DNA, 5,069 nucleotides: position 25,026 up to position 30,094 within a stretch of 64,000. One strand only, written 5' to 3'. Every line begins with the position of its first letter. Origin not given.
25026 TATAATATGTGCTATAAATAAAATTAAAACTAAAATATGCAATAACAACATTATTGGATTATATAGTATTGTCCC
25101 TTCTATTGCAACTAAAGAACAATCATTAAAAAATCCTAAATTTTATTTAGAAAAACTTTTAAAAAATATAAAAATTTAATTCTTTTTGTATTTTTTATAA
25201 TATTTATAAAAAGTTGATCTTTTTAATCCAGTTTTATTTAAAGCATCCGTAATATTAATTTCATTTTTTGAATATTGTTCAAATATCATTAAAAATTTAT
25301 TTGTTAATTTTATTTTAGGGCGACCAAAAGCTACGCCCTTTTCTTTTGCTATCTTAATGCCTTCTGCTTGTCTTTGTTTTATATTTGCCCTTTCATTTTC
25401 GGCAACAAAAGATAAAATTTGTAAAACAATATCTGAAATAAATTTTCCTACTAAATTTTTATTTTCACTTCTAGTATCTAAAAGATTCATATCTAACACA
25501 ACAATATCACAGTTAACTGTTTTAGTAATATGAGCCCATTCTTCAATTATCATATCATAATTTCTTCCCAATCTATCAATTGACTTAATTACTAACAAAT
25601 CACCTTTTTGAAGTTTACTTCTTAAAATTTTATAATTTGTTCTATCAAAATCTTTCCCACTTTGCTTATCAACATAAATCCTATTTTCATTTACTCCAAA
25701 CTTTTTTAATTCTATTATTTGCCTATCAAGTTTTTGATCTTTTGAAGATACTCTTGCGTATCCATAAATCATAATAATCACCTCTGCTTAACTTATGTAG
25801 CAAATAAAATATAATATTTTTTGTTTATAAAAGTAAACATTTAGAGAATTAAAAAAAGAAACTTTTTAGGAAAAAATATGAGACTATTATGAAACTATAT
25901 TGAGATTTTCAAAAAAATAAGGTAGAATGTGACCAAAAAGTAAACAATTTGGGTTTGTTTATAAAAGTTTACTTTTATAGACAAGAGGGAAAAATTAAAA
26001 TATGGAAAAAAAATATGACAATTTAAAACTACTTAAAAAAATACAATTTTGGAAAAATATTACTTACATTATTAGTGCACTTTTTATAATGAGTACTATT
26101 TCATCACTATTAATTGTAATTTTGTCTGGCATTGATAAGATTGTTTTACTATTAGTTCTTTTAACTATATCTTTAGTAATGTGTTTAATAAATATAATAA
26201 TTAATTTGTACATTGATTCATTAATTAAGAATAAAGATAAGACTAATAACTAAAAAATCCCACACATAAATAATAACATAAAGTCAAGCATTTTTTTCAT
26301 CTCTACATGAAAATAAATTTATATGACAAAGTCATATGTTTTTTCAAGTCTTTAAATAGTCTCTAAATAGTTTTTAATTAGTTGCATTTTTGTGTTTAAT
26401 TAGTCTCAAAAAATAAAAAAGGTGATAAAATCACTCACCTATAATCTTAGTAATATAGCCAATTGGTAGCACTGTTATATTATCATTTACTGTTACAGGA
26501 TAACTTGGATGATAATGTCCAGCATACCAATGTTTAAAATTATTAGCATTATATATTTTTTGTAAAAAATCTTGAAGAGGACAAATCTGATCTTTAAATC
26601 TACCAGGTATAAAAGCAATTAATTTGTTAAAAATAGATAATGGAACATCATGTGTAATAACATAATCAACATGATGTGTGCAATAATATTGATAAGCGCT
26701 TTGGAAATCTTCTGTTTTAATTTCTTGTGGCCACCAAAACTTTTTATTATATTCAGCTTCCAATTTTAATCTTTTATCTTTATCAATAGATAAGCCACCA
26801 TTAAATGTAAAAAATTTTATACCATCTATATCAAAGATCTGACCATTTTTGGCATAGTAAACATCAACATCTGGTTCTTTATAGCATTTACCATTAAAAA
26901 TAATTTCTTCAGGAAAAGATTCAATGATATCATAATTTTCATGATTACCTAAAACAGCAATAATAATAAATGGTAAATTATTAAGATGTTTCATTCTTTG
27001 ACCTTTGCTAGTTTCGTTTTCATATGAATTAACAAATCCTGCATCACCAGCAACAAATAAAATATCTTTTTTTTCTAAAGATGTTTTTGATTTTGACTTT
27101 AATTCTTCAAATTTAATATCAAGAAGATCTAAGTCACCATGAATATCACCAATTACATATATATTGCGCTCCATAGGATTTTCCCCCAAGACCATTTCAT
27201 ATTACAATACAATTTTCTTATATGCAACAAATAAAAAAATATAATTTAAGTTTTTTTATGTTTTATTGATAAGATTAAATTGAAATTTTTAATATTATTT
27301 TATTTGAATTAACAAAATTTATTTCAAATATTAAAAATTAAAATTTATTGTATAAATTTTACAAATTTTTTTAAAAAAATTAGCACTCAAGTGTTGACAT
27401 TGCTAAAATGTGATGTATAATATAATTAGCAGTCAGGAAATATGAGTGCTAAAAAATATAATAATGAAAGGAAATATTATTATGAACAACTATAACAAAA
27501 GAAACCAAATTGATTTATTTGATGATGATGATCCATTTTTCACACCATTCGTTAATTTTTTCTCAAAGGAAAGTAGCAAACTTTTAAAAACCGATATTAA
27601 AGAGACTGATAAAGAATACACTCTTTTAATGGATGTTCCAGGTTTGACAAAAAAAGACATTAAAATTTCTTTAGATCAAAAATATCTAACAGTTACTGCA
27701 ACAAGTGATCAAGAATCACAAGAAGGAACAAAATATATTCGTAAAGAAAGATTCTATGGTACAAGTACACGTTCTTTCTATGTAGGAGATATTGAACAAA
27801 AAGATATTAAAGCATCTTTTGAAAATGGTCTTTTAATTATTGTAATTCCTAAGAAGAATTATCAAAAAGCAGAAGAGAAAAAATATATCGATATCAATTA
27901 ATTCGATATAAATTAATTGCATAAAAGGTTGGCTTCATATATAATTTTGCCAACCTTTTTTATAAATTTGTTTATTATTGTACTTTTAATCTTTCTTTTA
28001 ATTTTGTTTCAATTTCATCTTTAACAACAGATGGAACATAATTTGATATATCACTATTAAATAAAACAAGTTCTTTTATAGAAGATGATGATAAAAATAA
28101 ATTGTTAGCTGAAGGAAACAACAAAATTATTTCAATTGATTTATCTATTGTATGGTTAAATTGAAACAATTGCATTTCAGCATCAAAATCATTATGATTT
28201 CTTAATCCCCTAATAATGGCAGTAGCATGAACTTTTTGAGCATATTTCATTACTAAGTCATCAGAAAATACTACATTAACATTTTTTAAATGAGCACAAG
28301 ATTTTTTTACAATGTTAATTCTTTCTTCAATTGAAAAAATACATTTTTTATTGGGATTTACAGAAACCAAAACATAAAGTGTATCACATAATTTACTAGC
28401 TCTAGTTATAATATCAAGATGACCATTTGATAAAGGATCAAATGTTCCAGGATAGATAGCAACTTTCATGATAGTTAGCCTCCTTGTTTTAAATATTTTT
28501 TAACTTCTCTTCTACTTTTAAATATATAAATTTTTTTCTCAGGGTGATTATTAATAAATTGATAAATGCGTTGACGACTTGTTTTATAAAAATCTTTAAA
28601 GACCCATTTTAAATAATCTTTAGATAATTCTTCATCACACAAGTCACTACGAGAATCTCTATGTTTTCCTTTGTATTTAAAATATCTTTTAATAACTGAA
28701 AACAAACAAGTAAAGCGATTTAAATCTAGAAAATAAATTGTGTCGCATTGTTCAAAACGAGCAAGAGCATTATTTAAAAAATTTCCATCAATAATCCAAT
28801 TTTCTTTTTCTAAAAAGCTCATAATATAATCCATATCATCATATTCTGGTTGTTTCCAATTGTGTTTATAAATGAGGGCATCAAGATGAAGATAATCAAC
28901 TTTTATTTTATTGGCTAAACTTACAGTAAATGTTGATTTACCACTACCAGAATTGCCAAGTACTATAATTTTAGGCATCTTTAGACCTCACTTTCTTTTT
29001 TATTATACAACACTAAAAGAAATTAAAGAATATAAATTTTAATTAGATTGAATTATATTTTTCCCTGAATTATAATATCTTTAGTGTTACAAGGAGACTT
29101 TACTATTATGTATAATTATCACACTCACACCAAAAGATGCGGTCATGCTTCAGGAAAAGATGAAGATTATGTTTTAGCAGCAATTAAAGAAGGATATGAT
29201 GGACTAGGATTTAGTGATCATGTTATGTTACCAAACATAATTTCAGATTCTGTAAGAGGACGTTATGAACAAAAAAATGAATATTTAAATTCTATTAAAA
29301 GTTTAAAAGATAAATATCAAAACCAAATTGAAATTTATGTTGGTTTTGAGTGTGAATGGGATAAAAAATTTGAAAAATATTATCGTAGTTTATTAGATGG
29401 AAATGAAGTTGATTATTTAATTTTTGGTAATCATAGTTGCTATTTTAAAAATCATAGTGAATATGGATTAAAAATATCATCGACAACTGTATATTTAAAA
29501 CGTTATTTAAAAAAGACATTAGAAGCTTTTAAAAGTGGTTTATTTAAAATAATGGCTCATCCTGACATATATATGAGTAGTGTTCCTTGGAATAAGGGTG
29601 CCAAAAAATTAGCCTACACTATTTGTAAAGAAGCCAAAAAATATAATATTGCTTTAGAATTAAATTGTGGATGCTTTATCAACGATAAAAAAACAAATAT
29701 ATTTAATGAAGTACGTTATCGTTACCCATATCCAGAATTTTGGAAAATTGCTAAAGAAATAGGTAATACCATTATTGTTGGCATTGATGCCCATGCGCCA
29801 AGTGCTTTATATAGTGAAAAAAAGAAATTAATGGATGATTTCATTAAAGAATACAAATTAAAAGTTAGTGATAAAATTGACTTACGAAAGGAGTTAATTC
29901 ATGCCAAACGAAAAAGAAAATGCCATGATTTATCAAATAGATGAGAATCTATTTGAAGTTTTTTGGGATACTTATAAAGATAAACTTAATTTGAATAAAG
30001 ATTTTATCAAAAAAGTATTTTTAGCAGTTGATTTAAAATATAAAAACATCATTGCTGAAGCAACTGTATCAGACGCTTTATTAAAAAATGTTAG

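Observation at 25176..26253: Serine recombinase next to an IR-bounded element containing an outward-facing consensus promoter: candidate phase-variable switch or res-like site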

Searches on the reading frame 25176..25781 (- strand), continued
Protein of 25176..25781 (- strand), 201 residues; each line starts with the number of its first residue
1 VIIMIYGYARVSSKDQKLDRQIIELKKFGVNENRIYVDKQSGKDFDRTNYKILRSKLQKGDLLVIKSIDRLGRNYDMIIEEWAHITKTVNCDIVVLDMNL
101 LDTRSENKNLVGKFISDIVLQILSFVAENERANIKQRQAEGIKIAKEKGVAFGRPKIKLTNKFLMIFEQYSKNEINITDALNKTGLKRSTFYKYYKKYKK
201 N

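Call 58: search_dna_similar(query=window:25176-25772:-, collection=phages, mode=protein, max_rows=12)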
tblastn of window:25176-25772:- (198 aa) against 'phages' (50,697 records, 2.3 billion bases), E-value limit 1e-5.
Records with a match: 243; places in all: 255; records where one place covers at least 80% of the query: 69.
Best place of each record, by identity: <60% 243.
By first word of the organism name: Escherichia 53; Vibrio 25; Bacteriophage 19; Klebsiella 19; Yersinia 13; Mycobacterium 11; Ralstonia 11; Clostridium 10; Enterobacteria 8; Aeromonas 8; and 25 more.
By host as written in the record: - 59; Klebsiella pneumoniae 19; Escherichia coli 18; Listeria monocytogenes 8; Yersinia pestis EV76-CN 7; Clostridium difficile 6; Ralstonia solanacearum 6; Enterococcus faecalis 4; and 77 more.
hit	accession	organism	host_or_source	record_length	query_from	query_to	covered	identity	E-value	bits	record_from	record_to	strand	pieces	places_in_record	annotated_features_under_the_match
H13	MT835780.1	Bacteriophage sp.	human fecal samples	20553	2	188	94%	57.2%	2e-59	205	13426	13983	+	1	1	record has no annotation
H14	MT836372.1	Bacteriophage sp.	human fecal samples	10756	1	188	95%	53.7%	2e-58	202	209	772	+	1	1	record has no annotation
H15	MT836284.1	Bacteriophage sp.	human fecal samples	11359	3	188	94%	52.7%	6e-52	184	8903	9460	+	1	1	record has no annotation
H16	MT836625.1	Bacteriophage sp.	human fecal samples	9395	3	188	94%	49.2%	7e-49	175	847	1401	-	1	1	record has no annotation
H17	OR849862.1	Staphylococcus phage SA 1298 Kay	Staphylococcus aureus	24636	1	152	77%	46.5%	5e-30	121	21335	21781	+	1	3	record has no annotation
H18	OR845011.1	Staphylococcus phage SA 1306 Kay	Staphylococcus aureus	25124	1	152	77%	46.5%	5e-30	121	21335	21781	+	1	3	record has no annotation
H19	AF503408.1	Enterobacteria phage P7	-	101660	2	187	94%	35.5%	5e-21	96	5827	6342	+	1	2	transposon:Tn3 | tnr: Tnr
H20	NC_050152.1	Enterobacteria phage P7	-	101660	2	187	94%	35.5%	5e-21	96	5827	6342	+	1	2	transposon:Tn3 | tnr: DNA invertase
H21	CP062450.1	Staphylococcus phage ECel-2020c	Staphylococcus aureus NAS_AN_102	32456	1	158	80%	40.4%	5e-24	103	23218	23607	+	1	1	record has no annotation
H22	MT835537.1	Bacteriophage sp.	human fecal samples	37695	1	188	95%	33.2%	3e-15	79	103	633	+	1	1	record has no annotation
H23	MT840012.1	Bacteriophage sp.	human fecal samples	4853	4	188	93%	32.8%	3e-19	90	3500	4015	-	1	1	record has no annotation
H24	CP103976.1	Clostridioides phage HGP05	Clostridioides difficile HGP05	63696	1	188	95%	32.1%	5e-18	87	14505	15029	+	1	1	record has no annotation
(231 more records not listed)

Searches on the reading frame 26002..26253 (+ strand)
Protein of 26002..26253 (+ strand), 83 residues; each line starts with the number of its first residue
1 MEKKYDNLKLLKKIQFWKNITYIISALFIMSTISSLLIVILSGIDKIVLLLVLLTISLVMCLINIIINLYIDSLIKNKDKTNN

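Call 3: search_protein_families(library=pfam, proteins=[window:26002-26253:+], max_evalue=0.01)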
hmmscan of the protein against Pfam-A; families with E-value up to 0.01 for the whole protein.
window:26002-26253:+ (83 aa): 0 families

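Call 10: search_protein_families(library=ncbifam, proteins=[window:26002-26253:+], max_evalue=0.01)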
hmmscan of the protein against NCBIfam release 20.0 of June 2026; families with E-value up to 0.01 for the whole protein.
window:26002-26253:+ (83 aa): 0 families

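Call 12: find_encoding_contigs(protein=window:26002-26250:+, flank=3000, max_places=10)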
Protein window:26002-26250:+ (83 aa): 4 contigs read that carry it; 4 places shown.
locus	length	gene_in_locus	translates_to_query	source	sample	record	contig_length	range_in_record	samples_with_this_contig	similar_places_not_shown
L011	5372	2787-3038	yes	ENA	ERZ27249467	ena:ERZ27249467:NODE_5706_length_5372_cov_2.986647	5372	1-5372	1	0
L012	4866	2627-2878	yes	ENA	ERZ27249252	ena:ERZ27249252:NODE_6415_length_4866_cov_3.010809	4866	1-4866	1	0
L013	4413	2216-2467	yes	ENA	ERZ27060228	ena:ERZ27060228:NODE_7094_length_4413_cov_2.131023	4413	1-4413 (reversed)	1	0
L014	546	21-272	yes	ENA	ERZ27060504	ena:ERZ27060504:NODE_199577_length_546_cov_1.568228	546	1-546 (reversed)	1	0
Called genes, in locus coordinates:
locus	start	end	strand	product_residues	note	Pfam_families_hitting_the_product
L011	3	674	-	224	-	?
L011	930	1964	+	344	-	PF02595:Gly_kinase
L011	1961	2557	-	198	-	PF00239:Resolvase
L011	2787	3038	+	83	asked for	-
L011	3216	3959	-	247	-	PF00149:Metallophos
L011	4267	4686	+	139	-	PF00011:HSP20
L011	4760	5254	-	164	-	PF01467:CTP_transf_like, PF08218:Citrate_ly_lig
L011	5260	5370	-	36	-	?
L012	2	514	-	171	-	?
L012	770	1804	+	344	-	PF02595:Gly_kinase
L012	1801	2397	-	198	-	PF00239:Resolvase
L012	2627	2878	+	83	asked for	-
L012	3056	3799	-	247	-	PF00149:Metallophos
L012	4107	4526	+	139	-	PF00011:HSP20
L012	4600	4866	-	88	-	?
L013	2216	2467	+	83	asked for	-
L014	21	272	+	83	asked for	-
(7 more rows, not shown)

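Call 28: find_homologous_proteins(query=window:26002-26250:+, max_evalue=0.001)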
Query window:26002-26250:+ (83 aa): 1 proteins with E <= 0.001 among 5 candidates.
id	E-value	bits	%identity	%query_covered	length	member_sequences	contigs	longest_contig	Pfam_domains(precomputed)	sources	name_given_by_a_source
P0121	7.8e-38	145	96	100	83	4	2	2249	-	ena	-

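Call 29: search_protein_families(library=phrogs, proteins=[window:26002-26250:+], max_evalue=0.01)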
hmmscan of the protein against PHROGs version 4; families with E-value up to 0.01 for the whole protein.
window:26002-26250:+ (83 aa): 0 families

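Call 30: find_encoding_contigs(protein=P0121, flank=1500, max_places=10)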
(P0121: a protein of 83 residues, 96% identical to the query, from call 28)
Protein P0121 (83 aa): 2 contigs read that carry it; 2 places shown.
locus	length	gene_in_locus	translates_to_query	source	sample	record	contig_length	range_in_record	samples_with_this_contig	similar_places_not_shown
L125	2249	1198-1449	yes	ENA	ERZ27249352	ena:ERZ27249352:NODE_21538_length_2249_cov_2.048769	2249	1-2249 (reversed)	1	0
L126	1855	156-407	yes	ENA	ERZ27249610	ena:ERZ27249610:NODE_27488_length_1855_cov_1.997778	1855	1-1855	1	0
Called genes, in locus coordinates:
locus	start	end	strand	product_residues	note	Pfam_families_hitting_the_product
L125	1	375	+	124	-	?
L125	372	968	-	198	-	PF00239:Resolvase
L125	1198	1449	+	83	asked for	-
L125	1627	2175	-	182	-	-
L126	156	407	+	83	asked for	-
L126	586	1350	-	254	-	PF00149:Metallophos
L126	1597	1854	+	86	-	?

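Call 47: search_protein_families(library=padloc, proteins=[window:26002-26250:+], max_evalue=0.001)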
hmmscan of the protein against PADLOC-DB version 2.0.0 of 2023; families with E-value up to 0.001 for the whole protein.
window:26002-26250:+ (83 aa): 0 families

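Call 54: predict_structure(protein=window:26002-26250:+)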
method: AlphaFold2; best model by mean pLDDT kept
length: 83 residues; sequences in the alignment: 1
mean_pLDDT: 79.1   pTM: 0.44
mean pLDDT of the five models: 79.1, 77.7, 76.5, 76.4, 73.2
residues with pLDDT >= 90: 2; 70-90: 67; 50-70: 14; < 50: 0
segments of 3 or more residues with pLDDT < 50: none
pLDDT, mean of each block of 10 residues (from residue 1): 65 76 86 86 81 88 83 72 60
secondary structure, 60 per line:
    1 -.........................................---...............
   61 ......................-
elements in order: H2-42 H46-82

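Call 55: search_protein_representatives(protein=window:26002-26250:+)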
Query: 83 residues. Proteins with E-value up to 0.001 (for the whole library): 3; up to 1e-10: 1; up to 1e-30: 1. The best 3 are listed.
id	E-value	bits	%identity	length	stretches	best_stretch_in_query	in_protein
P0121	2.5e-38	145.2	96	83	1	1-83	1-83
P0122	7.3e-07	45.5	35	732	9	27-51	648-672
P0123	1.4e-04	38.3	35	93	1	2-80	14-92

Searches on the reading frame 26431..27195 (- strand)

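Call 3: search_protein_families(library=pfam, proteins=[window:26431-27195:-], max_evalue=0.01)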
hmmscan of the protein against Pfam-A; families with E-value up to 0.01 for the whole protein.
window:26431-27195:- (254 aa): 1 family
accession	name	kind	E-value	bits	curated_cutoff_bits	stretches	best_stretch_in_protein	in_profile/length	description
PF00149.33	Metallophos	-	3.5e-12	47.6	21.5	1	11-229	2-189/191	Calcineurin-like phosphoesterase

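Call 10: search_protein_families(library=ncbifam, proteins=[window:26431-27195:-], max_evalue=0.01)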
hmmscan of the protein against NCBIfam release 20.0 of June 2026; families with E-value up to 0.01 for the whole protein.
window:26431-27195:- (254 aa): 1 family
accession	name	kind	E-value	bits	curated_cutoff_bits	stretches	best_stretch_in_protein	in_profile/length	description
NF007425.0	PRK09968.1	equivalog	0.00021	21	332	1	9-89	14-82/218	protein-serine/threonine phosphatase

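Call 47: search_protein_families(library=padloc, proteins=[window:26431-27195:-], max_evalue=0.001)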
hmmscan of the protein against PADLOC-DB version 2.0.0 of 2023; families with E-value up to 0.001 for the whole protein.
window:26431-27195:- (254 aa): 1 family
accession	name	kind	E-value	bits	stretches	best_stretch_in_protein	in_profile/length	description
PDLC04908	PDC-S10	-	8e-05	20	0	36-96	23-79/223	-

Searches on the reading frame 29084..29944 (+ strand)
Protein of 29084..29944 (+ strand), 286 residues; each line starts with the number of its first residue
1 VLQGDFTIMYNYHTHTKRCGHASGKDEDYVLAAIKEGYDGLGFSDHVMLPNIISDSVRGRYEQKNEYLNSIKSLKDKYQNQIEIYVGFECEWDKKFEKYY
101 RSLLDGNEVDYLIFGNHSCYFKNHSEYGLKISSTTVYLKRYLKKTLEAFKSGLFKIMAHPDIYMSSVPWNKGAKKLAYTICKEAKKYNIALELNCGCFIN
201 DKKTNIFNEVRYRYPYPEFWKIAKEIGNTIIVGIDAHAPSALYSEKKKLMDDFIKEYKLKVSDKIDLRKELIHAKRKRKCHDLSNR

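Call 59: search_protein_families(library=pfam, proteins=[window:29084-29944:+], max_evalue=0.00001)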
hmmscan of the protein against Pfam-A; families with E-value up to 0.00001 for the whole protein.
window:29084-29944:+ (286 aa): 1 family
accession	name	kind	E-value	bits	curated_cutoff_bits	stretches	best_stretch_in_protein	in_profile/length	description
PF02811.25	PHP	-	3e-19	70.4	26.4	1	12-194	2-162/164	PHP domain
